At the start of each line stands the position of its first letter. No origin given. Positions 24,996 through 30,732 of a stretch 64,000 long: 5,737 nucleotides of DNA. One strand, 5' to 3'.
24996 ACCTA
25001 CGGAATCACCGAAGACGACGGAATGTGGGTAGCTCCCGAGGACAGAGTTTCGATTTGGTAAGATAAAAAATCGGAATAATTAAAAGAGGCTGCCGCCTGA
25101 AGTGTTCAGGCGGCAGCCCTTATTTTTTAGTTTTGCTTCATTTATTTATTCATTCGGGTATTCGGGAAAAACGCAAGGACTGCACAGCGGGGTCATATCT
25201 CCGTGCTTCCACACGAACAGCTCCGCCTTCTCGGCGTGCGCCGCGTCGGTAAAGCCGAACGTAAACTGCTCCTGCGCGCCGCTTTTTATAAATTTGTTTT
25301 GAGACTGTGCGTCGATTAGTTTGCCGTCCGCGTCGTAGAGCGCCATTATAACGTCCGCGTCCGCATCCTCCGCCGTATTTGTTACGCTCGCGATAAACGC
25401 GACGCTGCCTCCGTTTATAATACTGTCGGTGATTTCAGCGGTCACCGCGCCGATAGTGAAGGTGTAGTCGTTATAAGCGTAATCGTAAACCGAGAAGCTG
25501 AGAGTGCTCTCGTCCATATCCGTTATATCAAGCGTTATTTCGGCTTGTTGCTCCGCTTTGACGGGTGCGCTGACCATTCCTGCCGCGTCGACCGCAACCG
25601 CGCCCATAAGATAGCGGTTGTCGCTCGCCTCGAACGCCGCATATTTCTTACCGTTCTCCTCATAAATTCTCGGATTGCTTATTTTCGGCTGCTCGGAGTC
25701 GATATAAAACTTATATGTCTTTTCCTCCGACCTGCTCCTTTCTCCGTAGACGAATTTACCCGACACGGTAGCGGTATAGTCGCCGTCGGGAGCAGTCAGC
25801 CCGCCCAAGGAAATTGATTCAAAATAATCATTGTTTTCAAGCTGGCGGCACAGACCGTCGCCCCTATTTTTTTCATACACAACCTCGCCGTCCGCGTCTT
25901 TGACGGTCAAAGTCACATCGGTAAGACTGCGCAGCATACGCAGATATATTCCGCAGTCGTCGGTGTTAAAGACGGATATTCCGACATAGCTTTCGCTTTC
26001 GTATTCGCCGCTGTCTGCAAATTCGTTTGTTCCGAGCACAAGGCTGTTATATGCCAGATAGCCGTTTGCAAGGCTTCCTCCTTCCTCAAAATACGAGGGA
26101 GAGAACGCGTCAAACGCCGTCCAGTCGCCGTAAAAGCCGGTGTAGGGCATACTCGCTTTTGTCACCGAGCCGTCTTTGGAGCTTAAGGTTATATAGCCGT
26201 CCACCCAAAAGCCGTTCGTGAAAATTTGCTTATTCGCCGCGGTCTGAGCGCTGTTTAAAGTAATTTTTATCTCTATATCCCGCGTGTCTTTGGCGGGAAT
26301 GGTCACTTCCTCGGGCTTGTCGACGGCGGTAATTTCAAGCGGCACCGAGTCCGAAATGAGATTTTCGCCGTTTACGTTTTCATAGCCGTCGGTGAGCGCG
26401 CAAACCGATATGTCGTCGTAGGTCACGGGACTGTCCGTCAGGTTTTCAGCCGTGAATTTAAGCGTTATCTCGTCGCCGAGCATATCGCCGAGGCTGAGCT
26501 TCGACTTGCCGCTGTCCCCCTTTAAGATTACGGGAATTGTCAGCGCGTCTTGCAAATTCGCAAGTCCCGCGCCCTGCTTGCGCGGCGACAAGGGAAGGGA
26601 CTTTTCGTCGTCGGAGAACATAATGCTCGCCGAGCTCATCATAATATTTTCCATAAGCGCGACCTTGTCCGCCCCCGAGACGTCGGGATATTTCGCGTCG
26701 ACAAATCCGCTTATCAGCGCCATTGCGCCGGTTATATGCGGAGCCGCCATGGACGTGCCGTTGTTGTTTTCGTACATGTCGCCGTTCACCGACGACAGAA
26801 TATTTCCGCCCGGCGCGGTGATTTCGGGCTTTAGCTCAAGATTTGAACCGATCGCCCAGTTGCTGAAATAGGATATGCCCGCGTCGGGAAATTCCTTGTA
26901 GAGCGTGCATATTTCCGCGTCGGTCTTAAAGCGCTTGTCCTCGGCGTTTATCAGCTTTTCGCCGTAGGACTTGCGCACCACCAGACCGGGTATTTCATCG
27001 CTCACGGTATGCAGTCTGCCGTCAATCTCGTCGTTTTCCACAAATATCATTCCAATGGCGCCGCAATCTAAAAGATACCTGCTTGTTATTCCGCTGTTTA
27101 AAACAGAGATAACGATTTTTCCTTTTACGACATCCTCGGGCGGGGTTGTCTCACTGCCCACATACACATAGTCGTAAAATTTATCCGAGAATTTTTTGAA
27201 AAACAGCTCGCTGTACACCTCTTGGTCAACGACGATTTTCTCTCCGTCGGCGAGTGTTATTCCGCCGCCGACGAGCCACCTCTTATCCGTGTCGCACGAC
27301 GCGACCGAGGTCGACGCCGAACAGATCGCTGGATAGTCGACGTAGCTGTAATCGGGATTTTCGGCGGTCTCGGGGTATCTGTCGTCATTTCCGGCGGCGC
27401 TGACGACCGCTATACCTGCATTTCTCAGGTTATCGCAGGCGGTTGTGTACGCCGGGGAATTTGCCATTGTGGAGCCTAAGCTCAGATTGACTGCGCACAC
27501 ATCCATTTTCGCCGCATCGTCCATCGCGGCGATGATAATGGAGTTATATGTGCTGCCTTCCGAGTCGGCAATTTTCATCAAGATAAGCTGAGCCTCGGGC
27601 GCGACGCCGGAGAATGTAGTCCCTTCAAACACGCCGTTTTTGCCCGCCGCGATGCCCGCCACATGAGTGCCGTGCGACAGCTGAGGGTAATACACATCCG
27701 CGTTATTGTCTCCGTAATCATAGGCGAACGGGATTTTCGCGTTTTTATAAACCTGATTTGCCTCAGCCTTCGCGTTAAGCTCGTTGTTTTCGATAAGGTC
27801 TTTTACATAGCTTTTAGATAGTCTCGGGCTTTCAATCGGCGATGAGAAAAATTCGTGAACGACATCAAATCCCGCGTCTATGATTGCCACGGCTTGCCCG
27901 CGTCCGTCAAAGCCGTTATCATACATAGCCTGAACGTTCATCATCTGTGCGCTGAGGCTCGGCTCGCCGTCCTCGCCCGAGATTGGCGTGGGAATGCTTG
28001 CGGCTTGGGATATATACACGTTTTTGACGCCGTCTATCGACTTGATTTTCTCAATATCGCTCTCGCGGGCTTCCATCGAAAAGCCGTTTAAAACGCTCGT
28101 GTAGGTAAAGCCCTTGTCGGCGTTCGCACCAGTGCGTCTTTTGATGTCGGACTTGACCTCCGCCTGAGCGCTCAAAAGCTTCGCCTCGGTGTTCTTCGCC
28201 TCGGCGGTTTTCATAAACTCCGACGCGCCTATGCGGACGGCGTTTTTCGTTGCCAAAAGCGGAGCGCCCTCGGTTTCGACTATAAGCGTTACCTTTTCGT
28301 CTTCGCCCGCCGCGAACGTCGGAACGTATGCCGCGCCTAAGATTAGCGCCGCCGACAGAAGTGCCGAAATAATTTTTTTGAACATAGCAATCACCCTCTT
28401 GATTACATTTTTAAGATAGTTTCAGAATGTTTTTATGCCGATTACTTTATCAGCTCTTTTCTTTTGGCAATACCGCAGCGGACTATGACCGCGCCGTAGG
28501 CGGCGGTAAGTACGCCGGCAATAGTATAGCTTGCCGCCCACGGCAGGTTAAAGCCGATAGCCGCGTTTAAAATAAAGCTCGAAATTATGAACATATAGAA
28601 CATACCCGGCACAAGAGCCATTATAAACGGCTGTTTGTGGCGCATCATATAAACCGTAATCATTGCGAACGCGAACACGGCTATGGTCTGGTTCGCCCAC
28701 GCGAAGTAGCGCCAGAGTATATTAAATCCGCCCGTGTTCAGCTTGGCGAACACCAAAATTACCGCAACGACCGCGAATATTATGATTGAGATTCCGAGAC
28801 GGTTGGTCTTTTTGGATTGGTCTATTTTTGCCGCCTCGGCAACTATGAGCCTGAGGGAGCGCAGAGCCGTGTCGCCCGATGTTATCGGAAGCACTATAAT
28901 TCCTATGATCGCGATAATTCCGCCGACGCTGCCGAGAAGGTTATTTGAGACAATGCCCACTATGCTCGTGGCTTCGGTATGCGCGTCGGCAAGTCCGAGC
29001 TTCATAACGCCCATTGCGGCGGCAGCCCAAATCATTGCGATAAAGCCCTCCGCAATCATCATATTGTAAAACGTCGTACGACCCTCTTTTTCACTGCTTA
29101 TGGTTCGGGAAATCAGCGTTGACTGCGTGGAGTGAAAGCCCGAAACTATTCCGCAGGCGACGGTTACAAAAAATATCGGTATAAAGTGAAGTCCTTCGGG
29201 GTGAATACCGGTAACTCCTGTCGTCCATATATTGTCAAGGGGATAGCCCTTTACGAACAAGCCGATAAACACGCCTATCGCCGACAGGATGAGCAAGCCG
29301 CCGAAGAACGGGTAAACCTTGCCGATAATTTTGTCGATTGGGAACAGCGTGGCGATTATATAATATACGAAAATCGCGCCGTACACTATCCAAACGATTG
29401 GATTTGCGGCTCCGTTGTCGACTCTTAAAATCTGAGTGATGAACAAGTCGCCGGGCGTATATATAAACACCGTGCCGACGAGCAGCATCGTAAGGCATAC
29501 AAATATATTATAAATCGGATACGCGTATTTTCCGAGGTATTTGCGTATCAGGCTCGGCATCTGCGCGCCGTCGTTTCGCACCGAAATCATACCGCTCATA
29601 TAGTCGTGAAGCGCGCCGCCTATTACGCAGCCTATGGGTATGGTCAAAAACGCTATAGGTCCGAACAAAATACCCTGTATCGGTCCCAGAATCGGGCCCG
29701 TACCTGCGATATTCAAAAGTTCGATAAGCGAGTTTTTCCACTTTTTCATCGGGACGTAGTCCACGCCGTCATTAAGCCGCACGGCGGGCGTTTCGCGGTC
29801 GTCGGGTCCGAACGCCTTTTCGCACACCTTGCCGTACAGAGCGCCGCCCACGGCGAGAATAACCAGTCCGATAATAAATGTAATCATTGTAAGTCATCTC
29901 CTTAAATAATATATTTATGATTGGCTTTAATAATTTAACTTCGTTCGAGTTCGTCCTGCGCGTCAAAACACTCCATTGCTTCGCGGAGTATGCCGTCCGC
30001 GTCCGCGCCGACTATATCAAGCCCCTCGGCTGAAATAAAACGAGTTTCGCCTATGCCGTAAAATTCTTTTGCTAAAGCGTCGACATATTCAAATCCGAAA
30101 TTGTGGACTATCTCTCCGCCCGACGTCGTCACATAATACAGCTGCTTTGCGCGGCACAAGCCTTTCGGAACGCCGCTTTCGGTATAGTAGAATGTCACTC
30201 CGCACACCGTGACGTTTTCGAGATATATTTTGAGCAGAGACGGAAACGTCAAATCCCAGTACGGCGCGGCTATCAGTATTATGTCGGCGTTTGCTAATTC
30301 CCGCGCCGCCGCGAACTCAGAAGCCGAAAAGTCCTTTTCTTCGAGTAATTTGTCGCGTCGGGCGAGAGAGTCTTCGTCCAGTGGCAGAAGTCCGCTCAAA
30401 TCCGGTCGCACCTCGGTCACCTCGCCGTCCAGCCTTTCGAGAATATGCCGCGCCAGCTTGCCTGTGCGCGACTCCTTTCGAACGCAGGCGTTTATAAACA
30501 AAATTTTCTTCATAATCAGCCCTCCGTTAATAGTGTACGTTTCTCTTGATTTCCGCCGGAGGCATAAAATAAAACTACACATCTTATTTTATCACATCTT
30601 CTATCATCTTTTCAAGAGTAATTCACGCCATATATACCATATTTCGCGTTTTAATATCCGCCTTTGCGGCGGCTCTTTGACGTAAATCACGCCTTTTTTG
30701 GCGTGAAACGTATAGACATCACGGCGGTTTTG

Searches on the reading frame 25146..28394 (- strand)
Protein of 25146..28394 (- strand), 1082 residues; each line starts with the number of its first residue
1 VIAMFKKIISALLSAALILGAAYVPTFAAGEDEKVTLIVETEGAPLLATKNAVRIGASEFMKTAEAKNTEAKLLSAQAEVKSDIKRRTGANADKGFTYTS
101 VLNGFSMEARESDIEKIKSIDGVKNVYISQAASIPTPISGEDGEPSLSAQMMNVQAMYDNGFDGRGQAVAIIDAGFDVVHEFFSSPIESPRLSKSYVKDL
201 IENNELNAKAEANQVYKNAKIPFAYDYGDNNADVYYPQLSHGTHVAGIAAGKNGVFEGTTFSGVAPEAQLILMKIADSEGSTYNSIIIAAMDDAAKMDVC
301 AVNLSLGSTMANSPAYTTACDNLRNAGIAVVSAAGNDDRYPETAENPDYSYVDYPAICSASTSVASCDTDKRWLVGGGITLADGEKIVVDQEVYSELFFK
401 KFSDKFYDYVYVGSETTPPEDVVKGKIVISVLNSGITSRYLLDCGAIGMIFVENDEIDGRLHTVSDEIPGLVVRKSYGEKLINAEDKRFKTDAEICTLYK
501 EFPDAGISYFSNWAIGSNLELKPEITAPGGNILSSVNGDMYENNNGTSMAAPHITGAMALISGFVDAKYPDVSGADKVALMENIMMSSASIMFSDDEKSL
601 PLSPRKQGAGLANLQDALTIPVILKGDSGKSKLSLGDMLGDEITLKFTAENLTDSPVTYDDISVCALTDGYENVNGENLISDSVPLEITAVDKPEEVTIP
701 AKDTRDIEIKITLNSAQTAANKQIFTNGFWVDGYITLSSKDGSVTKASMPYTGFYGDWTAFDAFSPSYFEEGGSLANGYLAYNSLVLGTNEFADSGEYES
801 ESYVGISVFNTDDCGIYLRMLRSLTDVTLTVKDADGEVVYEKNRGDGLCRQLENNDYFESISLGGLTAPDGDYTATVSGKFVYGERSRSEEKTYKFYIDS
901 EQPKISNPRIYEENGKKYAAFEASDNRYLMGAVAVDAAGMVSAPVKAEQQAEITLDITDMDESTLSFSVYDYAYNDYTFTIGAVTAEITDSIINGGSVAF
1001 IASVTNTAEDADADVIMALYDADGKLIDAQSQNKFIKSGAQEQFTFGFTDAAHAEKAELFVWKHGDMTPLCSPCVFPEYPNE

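Call 6: search_protein_families(library=pfam, proteins=[window:25146-28394:-], max_evalue=0.01)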
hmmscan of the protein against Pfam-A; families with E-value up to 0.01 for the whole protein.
window:25146-28394:- (1082 aa): 4 families
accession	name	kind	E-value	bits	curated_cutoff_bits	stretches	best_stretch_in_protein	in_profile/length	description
PF00082.27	Peptidase_S8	-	7.9e-44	150.5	21.8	1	164-610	1-288/288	Subtilase family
PF06280.18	fn3_5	-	5.3e-14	53.3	27.6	1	634-752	2-112/112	Fn3-like domain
PF05922.21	Inhibitor_I9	-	0.00014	22.9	21.2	1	67-130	13-77/82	Peptidase inhibitor I9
PF11589.14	DUF3244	-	0.0099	16.3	25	0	804-843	20-58/96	Domain of unknown function (DUF3244)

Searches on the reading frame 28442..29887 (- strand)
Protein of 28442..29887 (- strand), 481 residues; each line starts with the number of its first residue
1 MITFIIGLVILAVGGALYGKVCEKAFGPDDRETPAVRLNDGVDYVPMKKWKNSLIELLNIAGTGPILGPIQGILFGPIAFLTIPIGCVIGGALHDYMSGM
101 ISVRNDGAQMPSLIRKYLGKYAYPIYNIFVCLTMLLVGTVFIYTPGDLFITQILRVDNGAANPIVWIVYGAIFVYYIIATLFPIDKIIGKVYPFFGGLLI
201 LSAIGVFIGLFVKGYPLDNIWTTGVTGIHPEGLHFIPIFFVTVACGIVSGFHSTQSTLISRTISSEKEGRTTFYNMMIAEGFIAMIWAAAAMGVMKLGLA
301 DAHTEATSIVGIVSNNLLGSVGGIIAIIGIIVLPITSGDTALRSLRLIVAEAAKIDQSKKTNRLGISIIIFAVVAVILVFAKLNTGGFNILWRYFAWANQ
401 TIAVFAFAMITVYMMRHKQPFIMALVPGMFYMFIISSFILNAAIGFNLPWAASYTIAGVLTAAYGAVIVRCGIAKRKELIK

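Call 6: search_protein_families(library=pfam, proteins=[window:28442-29887:-], max_evalue=0.01)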
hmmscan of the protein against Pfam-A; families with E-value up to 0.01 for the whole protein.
window:28442-29887:- (481 aa): 1 family
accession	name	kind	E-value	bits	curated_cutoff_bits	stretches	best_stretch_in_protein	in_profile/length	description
PF02554.20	CstA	-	3.8e-43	148.5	27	3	3-142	5-147/560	Carbon starvation protein CstA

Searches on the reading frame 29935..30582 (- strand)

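Call 6: search_protein_families(library=pfam, proteins=[window:29935-30582:-], max_evalue=0.01)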
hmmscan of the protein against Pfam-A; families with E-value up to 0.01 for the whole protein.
window:29935-30582:- (215 aa): 2 families
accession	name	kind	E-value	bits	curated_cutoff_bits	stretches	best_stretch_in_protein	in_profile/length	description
PF02525.22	Flavodoxin_2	-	1.8e-20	74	27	1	25-204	1-192/198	Flavodoxin-like fold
PF03358.20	FMN_red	-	3.3e-09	36.9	24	1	26-156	2-117/152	NADPH-dependent FMN reductase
